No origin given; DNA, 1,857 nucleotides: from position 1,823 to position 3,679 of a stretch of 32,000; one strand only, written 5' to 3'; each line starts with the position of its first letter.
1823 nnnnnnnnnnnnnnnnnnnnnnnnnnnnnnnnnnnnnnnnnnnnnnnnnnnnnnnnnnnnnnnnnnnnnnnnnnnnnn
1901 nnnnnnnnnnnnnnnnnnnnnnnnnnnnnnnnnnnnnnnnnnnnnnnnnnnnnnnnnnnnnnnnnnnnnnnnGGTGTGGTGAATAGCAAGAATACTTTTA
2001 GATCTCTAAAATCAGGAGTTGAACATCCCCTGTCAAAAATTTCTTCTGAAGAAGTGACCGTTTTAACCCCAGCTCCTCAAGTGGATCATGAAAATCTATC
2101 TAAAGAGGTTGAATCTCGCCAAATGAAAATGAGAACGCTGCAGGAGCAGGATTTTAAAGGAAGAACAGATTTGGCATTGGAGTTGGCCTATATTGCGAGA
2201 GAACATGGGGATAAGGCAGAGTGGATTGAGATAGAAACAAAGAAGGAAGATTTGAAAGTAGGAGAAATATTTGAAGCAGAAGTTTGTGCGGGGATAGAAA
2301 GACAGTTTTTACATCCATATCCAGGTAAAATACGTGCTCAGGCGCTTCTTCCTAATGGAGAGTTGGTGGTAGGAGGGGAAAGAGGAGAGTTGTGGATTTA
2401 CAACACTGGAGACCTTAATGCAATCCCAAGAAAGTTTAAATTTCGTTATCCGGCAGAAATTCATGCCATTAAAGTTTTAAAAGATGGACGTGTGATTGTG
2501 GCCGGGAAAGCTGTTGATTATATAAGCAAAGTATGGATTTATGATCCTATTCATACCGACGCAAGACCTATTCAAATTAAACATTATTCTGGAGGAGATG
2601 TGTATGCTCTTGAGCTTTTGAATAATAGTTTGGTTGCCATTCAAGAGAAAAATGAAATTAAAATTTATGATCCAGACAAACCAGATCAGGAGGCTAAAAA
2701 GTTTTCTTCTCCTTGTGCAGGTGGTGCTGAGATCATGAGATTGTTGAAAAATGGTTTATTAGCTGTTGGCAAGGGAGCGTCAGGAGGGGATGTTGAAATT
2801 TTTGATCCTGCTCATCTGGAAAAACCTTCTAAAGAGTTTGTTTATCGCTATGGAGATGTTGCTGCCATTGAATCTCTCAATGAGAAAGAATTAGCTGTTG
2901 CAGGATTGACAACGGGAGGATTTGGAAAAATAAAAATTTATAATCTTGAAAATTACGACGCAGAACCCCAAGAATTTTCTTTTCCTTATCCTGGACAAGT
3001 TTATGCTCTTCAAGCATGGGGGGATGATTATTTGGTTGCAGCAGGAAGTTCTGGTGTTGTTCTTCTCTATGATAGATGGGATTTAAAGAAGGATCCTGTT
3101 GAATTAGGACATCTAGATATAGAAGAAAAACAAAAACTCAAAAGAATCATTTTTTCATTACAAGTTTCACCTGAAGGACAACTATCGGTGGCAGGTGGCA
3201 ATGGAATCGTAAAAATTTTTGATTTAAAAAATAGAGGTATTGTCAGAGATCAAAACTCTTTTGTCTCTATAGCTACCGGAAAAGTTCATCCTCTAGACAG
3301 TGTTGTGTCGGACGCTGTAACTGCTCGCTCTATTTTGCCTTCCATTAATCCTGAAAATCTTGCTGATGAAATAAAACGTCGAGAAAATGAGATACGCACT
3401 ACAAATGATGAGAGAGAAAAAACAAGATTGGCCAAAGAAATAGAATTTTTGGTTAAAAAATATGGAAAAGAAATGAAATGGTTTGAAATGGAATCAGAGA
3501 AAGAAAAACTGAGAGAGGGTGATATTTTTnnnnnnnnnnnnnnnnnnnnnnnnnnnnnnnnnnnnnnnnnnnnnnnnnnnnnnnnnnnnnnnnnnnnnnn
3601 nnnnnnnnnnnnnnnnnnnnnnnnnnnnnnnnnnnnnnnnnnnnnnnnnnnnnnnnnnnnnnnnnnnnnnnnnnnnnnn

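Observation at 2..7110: Six ~1.25-kb super-repeats: 7-bladed propeller plus conserved ~100-aa linker, in at least two module types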

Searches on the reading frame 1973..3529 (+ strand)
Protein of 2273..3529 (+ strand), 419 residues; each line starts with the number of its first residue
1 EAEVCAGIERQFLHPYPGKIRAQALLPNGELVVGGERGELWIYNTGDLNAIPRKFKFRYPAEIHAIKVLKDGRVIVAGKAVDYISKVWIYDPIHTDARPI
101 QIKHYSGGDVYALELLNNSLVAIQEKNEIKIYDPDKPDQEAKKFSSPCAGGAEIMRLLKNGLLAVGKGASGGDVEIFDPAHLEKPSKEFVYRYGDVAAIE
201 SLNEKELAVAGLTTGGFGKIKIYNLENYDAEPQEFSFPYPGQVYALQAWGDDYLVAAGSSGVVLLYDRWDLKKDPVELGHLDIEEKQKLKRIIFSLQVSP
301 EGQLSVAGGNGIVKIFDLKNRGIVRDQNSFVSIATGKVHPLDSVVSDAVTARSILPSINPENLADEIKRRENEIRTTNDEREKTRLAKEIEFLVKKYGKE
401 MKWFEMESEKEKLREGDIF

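Call 13: find_homologous_proteins(query=window:2273-3529:+)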
Query window:2273-3529:+: 8000 candidates shared short words with the query, none scored E <= 0.001.

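Call 45: search_protein_representatives(alignment_id=A3)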
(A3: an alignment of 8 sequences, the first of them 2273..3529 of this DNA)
Query: 8 sequences, 374 profile positions. Proteins with E-value up to 0.001 (for the whole library): 77748; up to 1e-10: 19639; up to 1e-30: 676. The best 150 are listed.
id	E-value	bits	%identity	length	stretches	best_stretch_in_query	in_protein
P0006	0.0e+00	2765.0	-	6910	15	4-374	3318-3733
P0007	0.0e+00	1061.6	-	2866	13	10-374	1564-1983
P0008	2.0e-139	481.6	-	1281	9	153-264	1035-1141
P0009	4.3e-106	371.9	-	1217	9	179-265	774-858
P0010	5.1e-79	282.8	-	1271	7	15-98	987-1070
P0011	2.4e-77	277.3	-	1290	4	15-263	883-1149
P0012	2.8e-77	277.1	-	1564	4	11-264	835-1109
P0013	9.0e-76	272.1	-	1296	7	161-248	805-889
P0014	3.4e-75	270.2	-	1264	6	12-273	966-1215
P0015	4.2e-75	269.9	-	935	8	15-89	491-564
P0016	1.1e-74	268.5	-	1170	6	18-233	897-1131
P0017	2.3e-72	260.9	-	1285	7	150-270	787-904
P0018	7.4e-72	259.2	-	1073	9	164-266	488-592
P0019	2.7e-70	254.1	-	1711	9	9-264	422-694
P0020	9.8e-68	245.7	-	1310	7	159-267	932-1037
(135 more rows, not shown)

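Call 47: find_encoding_contigs(protein=P0006, flank=10000, max_places=3)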
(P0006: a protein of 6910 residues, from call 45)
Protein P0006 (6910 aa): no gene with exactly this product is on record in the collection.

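Call 49: list_cluster_members(proteins=[P0006, P0007])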
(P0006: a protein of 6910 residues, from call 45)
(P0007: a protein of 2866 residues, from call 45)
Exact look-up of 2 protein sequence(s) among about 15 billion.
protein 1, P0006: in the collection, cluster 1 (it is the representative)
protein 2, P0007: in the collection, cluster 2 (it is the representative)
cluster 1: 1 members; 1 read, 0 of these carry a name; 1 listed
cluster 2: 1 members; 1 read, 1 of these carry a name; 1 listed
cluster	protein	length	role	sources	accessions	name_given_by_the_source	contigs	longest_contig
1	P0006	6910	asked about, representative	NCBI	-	-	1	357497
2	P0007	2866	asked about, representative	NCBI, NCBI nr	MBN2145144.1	MAG: hypothetical protein JW774_11020, partial [Candidatus Aureabacteria bacterium] | hypothetical protein [Candidatus Auribacterota bacterium]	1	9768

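Call 64: predict_structure(alignment_id=A4)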
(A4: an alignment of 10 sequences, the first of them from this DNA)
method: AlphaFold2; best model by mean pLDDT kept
length: 519 residues; sequences in the alignment: 10
mean_pLDDT: 84.4   pTM: 0.79
mean pLDDT of the five models: 84.4, 84.2, 83.3, 83.3, 82.7
residues with pLDDT >= 90: 175; 70-90: 295; 50-70: 39; < 50: 10
segments of 3 or more residues with pLDDT < 50: 246-250, 385-389
pLDDT, mean of each block of 10 residues (from residue 1): 87 90 82 81 90 87 91 89 87 92 79 71 91 90 84 89 91 91 77 93 73 86 77 86 58 80 79 78 73 80 92 75 86 90 90 91 91 90 53 87 84 84 93 89 88 81 87 89 87 86 85 87
secondary structure, 60 per line:
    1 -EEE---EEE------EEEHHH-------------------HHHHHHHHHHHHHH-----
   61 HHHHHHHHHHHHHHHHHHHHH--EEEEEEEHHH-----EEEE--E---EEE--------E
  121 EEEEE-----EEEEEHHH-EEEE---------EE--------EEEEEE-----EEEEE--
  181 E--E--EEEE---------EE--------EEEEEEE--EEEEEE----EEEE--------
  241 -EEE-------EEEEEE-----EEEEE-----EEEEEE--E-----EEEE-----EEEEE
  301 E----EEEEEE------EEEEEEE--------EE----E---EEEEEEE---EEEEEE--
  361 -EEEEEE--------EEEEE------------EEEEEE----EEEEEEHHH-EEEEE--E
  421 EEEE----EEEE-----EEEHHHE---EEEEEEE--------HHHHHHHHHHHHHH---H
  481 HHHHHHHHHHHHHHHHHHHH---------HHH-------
elements in order: E2-4 E8-10 E17-19 H42-55 H61-81 E84-90 E99-102 E109-111 E120-125 E131-135 E140-143 E163-168 E174-178 E187-190 E210-216 E219-224 E229-232 E242-244 E252-257 E263-267 E273-278 E287-290 E296-301 E306-311 E318-324 E343-349 E353-358 E362-367 E376-380 E393-398 E403-408 E413-417 E420-424 E429-432 E438-440 E448-454 H463-476 H480-500

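Call 66: fold_search(model_id=the predicted structure, library=pdb)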
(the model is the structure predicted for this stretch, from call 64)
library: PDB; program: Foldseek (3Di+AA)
matches with E <= 10: 1486; with E <= 0.001: 1298
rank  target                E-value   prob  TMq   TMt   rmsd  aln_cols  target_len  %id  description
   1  6y7n_A                4.4e-13  1.00  0.43  0.66   6.2       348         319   12  The crystal structure of the eight-bladed symmetrical designer protein Tako8 in the presence of tellurotungstic Anders (released 2020-12-16)
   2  8tl6_B                5.1e-13  1.00  0.46  0.65   4.8       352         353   15  Cryo-EM structure of DDB1deltaB-DDA1-DCAF5 (released 2024-04-03)
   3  8iod_B                7.0e-13  1.00  0.49  0.74   3.5       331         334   15  Cryo-EM structure of the PG-901-bound human melanocortin receptor 5 (MC5R)-Gs complex (released 2023-09-20)
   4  8gg8_B                8.5e-13  1.00  0.48  0.72  17.1       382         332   14  CryoEM structure of beta-2-adrenergic receptor in complex with GTP-bound Gs heterotrimer (transition intermediate #14  (released 2024-03-06)
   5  8xzi_B                1.0e-12  1.00  0.47  0.70   6.5       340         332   16  Cryo-EM structure of the CMF-019-bound human APLNR-Gi complex (released 2024-03-20)
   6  8kh5_C                1.3e-12  1.00  0.47  0.69  19.1       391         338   16  Cryo-EM structure of the GPR174-Gs complex bound to endogenous lysoPS (released 2023-10-18)
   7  7f6i_C                1.5e-12  1.00  0.47  0.72  14.2       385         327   14  Cryo-EM structure of human bradykinin receptor BK2R in complex Gq proteins and kallidin (released 2022-01-05)
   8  8uo1_B                1.5e-12  1.00  0.47  0.71  18.2       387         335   16  CryoEM structure of beta-2-adrenergic receptor in complex with GTP-bound Gs heterotrimer (Class Q) (released 2024-03-06)
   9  6y7o_C                2.0e-12  1.00  0.43  0.68   6.1       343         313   12  The complex between the eight-bladed symmetrical designer protein Tako8 and the silicotungstic acid Keggin (STA) (released 2020-12-16)
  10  6zym_D                2.6e-12  1.00  0.48  0.77   4.5       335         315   16  Human C Complex Spliceosome - High-resolution CORE (released 2020-10-14)
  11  6rmv_A                2.6e-12  1.00  0.46  0.69  15.7       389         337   15  The crystal structure of a TRP channel peptide bound to a G protein beta gamma heterodimer (released 2020-10-14)
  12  8id8_B                2.8e-12  1.00  0.47  0.70  11.9       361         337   15  Cryo-EM structure of the TUG891 bound GPR120-Gi complex (released 2023-03-15)
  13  3pvw_B                2.9e-12  1.00  0.48  0.71   3.5       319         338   16  Bovine GRK2 in complex with Gbetagamma subunits and a selective kinase inhibitor (CMPD103A) (released 2011-06-01)
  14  9xqc_C                3.0e-12  1.00  0.47  0.71  15.6       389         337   13  A composite Cryo-EM structure of GPR75 (released 2026-02-04)
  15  1gg2_B                3.0e-12  1.00  0.46  0.68  15.6       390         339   15  G PROTEIN HETEROTRIMER MUTANT GI_ALPHA_1(G203A) BETA_1 GAMMA_2 WITH GDP BOUND (released 1997-02-12)
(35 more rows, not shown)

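Call 75: search_solved_structures(query=A4, max_evalue=0.001)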
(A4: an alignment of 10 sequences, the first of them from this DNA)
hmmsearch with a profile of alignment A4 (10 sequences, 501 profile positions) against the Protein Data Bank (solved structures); distinct sequences matched with E-value up to 0.001: 449 (the best 60 are shown).
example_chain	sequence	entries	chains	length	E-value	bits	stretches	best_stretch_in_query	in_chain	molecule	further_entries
5oql_I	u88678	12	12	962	2.9e-18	69.4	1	120-374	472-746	Utp12 | Small-subunit processome Utp12 domain-containing protein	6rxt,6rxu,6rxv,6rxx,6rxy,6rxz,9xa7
6jlq_B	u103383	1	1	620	1.1e-17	67.5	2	192-403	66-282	WD repeat-containing protein 48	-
5k1c_B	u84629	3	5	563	1.3e-17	67.2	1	192-403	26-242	WD repeat-containing protein 48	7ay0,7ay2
9n9y_A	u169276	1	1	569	1.4e-17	67.1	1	193-403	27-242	WD repeat-containing protein 48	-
5cvl_A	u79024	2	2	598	2e-17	66.6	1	193-403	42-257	WD repeat-containing protein 48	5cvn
7ay1_E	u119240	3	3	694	2.2e-17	66.5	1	192-403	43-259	WD repeat-containing protein 48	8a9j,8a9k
5cvo_A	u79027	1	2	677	3.6e-17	65.8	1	193-403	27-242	WD repeat-containing protein 48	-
5k1a_B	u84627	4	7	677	3.6e-17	65.8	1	193-403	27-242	WD repeat-containing protein 48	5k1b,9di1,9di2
9ebs_D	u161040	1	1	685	3.8e-17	65.7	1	193-403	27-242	WD repeat-containing protein 48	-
9mzg_B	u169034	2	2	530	1e-16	64.3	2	154-392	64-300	Guanine nucleotide-binding protein G(I)/G(S)/G(T) subunit beta-1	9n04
5wyj_BB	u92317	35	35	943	4.2e-16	62.3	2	119-374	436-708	U3 small nucleolar RNA-associated protein 12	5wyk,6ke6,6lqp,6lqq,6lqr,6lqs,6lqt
5yzv_A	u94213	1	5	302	4.9e-16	62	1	109-357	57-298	Probable serine/threonine-protein kinase PkwA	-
7suk_LQ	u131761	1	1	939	5.3e-16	61.9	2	119-374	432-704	U3 small nucleolar RNA-associated protein 12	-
7mq8_LQ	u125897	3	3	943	5.4e-16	61.9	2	124-318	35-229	WD repeat-containing protein 3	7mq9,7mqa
5wlc_LQ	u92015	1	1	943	5.5e-16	61.9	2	119-374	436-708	Utp12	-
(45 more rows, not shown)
